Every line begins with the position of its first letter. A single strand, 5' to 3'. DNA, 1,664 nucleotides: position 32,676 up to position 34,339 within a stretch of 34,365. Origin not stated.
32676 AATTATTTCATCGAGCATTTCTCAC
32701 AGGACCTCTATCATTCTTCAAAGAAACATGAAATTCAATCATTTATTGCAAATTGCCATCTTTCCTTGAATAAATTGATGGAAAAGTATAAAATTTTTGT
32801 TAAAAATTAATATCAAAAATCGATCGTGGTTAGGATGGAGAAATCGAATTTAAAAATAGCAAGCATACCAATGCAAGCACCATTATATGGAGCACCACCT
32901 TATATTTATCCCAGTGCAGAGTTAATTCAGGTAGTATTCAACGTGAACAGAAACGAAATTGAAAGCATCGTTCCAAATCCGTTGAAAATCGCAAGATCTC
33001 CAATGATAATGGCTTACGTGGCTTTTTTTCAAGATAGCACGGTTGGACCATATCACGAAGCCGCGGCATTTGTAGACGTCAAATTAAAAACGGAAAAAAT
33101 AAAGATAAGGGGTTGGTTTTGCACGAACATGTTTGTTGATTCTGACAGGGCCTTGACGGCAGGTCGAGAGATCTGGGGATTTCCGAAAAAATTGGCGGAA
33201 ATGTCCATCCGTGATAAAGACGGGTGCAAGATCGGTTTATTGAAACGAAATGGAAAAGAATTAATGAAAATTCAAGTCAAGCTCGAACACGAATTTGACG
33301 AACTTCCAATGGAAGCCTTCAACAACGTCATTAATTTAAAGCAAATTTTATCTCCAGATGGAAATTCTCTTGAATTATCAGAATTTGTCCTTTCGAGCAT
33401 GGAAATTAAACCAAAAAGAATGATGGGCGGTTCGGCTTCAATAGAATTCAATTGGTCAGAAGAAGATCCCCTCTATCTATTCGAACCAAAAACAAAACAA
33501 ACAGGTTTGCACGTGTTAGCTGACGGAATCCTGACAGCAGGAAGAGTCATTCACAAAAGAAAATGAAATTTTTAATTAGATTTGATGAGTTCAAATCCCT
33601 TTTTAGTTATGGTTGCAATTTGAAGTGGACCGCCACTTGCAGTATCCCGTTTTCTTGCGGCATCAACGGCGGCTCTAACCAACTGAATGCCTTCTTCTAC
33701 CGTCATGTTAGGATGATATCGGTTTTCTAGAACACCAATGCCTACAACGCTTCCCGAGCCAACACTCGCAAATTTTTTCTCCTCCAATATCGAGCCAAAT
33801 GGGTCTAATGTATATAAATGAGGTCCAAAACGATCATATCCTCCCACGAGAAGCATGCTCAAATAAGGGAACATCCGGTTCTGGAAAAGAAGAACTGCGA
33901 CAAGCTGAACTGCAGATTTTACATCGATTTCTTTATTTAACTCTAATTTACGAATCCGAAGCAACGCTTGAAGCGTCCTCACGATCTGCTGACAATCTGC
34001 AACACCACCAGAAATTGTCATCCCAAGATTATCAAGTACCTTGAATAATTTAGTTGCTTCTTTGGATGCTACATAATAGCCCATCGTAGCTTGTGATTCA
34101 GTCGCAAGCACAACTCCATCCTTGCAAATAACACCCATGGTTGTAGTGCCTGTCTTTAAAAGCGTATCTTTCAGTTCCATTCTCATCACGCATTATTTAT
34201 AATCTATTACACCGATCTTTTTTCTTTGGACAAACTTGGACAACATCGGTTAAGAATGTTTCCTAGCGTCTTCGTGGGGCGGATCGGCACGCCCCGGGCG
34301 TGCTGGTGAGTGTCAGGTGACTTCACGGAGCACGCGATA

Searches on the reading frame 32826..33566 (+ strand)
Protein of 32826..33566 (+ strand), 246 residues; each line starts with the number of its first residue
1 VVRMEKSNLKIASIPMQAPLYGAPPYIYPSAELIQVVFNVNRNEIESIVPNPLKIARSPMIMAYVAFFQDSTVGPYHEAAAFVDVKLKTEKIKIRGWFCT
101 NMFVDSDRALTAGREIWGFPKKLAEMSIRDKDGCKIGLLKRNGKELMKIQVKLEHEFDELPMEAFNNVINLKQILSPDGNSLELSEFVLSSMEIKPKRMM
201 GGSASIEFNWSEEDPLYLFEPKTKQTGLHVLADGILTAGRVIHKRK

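Call 45: search_protein_families(library=pfam, proteins=[window:32826-33566:+], max_evalue=0.001)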
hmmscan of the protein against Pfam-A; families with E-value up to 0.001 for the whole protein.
window:32826-33566:+ (246 aa): 1 family
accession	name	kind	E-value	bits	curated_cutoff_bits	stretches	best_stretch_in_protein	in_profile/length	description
PF06314.16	ADC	-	3e-42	145.2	29.8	1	23-244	14-236/238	Acetoacetate decarboxylase (ADC)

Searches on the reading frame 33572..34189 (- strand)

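Call 6: search_protein_families(library=pfam, proteins=[window:33572-34189:-], max_evalue=0.01)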
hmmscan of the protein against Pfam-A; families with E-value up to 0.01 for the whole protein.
window:33572-34189:- (205 aa): 1 family
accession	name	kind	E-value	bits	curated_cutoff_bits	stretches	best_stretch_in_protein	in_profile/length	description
PF00227.31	Proteasome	-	1.7e-53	181.5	22.4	1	12-194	2-189/189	Proteasome subunit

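Call 7: search_protein_families(library=ncbifam, proteins=[window:33572-34189:-], max_evalue=0.01)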
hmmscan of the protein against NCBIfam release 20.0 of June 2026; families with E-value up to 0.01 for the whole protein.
window:33572-34189:- (205 aa): 7 families
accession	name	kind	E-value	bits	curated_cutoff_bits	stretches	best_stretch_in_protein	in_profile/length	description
TIGR03634.1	arc_protsome_B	equivalog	9.7e-65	217.6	224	1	14-199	1-185/185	archaeal proteasome endopeptidase complex subunit beta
NF003075.0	PRK03996.1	subfamily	2.2e-24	86.1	219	1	11-197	33-220/248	archaeal proteasome endopeptidase complex subunit alpha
TIGR03633.1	arc_protsome_A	equivalog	8.8e-24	84.2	287.35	1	9-198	24-214/230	archaeal proteasome endopeptidase complex subunit alpha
TIGR03690.1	20S_bact_beta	equivalog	1.5e-17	64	191.9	1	13-191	4-187/222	proteasome subunit beta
NF003964.0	PRK05456.1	equivalog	5e-06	26.3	137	1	13-147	6-133/179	ATP-dependent protease subunit HslV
TIGR03692.1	ATP_dep_HslV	equivalog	5.2e-05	23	157.75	1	15-148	1-127/171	HslVU peptidase proteolytic subunit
TIGR03691.1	20S_bact_alpha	equivalog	0.0015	18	139.05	1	117-181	128-194/229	proteasome subunit alpha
